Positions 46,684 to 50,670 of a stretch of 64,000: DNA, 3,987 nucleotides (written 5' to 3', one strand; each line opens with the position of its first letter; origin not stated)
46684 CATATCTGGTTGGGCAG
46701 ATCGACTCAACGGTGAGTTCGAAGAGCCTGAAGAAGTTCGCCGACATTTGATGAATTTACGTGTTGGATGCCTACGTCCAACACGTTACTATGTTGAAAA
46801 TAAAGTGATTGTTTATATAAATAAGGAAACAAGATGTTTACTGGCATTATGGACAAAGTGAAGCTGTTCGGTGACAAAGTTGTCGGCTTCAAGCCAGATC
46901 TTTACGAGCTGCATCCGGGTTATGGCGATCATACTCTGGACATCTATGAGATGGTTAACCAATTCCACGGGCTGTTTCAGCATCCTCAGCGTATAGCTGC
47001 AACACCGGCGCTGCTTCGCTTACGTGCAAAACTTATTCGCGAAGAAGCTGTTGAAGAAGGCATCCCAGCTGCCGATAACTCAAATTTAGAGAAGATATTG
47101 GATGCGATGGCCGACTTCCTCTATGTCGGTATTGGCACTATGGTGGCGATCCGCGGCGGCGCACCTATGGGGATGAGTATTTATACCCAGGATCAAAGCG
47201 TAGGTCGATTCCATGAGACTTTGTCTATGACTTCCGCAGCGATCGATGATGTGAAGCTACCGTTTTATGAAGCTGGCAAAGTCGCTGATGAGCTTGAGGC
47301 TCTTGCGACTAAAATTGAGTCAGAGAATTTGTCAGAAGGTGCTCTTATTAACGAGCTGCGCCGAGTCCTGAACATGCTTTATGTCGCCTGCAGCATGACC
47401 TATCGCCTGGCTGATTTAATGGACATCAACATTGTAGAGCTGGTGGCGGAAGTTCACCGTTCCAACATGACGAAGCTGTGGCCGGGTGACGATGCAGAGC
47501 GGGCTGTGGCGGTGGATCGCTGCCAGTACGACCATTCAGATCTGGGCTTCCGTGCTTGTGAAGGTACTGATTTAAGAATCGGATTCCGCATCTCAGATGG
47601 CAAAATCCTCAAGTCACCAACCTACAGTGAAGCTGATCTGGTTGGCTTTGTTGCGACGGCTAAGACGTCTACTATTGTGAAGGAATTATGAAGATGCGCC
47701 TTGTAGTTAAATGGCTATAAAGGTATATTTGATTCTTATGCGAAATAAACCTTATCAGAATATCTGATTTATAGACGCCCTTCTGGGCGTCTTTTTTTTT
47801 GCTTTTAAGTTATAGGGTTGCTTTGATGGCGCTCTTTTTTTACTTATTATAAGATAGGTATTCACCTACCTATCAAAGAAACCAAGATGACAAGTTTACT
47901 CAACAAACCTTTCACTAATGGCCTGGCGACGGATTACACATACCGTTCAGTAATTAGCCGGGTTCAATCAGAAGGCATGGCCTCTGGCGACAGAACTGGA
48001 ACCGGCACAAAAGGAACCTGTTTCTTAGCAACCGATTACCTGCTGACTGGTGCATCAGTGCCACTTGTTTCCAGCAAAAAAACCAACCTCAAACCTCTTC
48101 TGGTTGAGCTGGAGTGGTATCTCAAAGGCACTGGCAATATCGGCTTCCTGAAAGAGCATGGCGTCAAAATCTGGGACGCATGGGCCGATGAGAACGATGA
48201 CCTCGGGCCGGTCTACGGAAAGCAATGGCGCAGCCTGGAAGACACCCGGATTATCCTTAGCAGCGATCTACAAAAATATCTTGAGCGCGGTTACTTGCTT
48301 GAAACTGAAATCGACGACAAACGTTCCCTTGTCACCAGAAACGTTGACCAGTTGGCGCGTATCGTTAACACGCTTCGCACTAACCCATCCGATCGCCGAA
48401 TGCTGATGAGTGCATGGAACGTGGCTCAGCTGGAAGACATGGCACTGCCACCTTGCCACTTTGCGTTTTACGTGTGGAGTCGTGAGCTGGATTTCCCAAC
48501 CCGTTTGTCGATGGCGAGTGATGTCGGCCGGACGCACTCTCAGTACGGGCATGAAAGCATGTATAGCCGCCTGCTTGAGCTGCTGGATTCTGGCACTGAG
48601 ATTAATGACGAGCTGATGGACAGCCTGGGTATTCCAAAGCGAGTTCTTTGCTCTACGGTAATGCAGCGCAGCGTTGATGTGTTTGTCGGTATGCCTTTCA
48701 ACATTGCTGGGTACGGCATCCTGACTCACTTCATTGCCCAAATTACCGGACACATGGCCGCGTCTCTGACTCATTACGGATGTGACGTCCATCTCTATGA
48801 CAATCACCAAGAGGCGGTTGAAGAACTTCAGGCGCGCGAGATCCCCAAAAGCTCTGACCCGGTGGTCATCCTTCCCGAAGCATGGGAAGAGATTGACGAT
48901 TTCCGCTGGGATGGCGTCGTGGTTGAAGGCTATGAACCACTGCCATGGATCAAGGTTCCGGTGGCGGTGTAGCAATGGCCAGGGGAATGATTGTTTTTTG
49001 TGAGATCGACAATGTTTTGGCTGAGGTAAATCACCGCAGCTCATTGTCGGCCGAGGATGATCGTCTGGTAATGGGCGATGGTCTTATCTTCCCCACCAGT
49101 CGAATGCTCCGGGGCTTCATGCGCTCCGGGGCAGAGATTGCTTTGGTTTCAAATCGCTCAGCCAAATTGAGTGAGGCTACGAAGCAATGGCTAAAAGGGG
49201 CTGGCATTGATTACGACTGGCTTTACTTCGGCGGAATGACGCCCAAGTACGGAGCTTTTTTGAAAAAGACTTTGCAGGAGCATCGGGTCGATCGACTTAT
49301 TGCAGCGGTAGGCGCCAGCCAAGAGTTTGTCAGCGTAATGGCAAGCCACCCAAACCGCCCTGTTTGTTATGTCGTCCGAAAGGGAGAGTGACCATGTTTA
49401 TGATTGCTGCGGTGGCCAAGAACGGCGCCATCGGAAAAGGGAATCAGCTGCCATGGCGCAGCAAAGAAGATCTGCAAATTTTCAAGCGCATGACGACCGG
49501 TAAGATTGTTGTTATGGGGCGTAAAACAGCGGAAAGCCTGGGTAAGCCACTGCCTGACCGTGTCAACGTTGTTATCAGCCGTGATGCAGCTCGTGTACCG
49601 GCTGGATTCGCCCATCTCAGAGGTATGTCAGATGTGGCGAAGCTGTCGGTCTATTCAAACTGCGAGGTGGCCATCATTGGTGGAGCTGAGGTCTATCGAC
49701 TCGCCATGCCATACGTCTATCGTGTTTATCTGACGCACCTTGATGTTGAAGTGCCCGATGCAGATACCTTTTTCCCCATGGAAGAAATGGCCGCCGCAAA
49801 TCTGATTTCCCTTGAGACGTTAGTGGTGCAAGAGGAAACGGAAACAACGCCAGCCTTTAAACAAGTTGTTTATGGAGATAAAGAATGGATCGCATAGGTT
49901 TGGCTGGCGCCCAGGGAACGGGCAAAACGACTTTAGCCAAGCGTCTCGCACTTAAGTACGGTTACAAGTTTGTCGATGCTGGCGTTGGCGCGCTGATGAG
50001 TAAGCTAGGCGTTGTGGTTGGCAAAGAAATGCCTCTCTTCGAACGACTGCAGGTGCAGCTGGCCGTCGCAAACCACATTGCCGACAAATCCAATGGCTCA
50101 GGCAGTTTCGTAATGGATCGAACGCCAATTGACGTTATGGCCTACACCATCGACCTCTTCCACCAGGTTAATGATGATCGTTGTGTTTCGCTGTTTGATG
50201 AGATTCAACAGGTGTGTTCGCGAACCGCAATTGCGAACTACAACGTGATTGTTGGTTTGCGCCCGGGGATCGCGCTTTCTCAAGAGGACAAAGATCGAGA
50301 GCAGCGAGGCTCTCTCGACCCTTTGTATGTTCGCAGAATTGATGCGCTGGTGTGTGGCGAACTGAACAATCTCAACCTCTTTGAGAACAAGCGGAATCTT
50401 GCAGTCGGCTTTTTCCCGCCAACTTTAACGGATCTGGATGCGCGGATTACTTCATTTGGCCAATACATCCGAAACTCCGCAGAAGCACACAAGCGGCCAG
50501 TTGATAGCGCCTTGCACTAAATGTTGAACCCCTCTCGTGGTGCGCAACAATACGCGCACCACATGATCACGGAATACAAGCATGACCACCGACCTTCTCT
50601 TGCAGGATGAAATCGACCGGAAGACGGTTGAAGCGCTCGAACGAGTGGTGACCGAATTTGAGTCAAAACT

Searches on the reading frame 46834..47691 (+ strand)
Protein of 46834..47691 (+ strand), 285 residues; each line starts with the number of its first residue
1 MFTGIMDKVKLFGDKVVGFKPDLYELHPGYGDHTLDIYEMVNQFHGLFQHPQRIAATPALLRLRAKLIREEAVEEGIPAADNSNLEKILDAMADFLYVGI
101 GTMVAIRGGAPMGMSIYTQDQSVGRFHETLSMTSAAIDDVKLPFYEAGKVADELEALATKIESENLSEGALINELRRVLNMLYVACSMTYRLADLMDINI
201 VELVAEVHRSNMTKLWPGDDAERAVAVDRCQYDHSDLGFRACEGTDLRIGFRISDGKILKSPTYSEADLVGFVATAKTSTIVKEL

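Call 85: search_protein_families(library=pfam, proteins=[window:46834-47691:+], max_evalue=0.001)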
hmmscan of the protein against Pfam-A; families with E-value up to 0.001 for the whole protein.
window:46834-47691:+ (285 aa): 1 family
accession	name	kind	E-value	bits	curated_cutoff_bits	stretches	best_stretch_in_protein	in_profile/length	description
PF01503.22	PRA-PH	-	2.7e-09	37.7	21.3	1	42-105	2-70/86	Phosphoribosyl-ATP pyrophosphohydrolase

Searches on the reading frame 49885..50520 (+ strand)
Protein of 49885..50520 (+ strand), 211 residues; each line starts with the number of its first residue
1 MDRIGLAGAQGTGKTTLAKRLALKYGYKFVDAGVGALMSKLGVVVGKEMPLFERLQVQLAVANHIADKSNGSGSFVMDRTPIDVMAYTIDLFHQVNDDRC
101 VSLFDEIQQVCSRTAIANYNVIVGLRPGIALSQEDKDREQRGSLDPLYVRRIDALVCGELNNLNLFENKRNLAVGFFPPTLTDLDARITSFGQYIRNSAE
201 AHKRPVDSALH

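Call 85: search_protein_families(library=pfam, proteins=[window:49885-50520:+], max_evalue=0.001)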
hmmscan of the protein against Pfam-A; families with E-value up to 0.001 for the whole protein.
window:49885-50520:+ (211 aa): 5 families
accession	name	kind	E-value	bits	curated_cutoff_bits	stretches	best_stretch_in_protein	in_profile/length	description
PF13521.12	AAA_28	-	4e-10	40.6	27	1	3-98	1-100/164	AAA domain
PF13207.12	AAA_17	-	2.2e-06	28.4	27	1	8-113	2-118/136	AAA domain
PF00004.35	AAA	-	2.3e-06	28.5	21.2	1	6-114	3-73/131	ATPase family associated with various cellular activities (AAA)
PF13238.12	AAA_18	-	2.7e-05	25.1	29.4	1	4-120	1-93/128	AAA domain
PF13189.12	Cytidylate_kin2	-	0.00026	21.6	28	1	4-54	2-52/176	Cytidylate kinase-like family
